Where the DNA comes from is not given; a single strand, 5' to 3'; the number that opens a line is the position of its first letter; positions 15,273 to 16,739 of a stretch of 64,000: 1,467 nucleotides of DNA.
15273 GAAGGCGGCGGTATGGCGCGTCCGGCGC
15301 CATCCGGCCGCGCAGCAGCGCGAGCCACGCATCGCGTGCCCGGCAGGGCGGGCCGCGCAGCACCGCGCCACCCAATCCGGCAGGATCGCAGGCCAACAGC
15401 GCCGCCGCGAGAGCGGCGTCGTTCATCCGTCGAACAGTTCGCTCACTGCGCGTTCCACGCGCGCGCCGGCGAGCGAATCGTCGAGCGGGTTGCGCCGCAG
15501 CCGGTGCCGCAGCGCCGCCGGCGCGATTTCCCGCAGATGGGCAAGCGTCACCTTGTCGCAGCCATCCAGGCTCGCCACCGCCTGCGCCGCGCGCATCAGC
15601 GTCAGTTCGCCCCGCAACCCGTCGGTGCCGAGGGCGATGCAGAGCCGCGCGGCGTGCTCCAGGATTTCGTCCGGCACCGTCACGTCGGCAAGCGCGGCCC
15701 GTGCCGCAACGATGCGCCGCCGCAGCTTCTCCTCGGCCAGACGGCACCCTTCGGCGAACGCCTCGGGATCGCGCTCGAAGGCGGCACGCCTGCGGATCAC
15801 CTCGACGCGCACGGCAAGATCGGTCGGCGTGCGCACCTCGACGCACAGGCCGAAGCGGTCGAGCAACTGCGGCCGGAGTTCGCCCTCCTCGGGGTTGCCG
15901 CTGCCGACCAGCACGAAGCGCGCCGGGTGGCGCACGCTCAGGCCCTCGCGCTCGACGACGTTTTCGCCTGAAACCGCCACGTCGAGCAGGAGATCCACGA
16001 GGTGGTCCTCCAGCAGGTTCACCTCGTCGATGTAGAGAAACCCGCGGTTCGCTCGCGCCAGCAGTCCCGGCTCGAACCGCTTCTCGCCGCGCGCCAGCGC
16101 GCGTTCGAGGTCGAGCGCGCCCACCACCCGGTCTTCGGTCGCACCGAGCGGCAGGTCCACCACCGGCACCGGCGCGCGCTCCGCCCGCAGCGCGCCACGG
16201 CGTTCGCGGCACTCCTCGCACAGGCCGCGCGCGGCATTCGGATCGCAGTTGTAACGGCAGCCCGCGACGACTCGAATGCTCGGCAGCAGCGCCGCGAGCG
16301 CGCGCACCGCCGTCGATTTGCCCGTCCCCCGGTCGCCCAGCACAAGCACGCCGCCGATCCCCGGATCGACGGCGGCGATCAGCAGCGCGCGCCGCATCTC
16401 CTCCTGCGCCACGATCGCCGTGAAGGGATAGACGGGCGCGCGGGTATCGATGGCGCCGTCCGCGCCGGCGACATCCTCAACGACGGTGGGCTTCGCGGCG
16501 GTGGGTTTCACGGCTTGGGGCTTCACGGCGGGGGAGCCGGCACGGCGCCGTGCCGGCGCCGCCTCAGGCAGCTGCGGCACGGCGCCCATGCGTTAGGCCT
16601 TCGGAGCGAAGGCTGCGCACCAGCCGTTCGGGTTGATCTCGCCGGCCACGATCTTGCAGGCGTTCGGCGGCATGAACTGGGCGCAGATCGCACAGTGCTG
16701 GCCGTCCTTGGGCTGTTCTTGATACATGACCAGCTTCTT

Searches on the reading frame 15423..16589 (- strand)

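Call 71: search_protein_families(library=pfam, proteins=[window:15423-16589:-], max_evalue=0.00001)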
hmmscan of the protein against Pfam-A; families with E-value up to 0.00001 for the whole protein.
window:15423-16589:- (388 aa): 4 families
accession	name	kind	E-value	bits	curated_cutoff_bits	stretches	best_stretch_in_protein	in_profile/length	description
PF17863.7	AAA_lid_2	-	3e-16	59.3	22.7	1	312-372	3-64/74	AAA lid domain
PF01078.27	Mg_chelatase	-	8.6e-14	51.9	20.3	1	164-233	89-158/207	Magnesium chelatase, subunit ChlI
PF07728.20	AAA_5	-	5.7e-09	36.5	22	0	138-246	25-139/139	AAA domain (dynein-related subfamily)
PF13191.12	AAA_16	-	7.8e-07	30.2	32.6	1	68-201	14-152/167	AAA ATPase domain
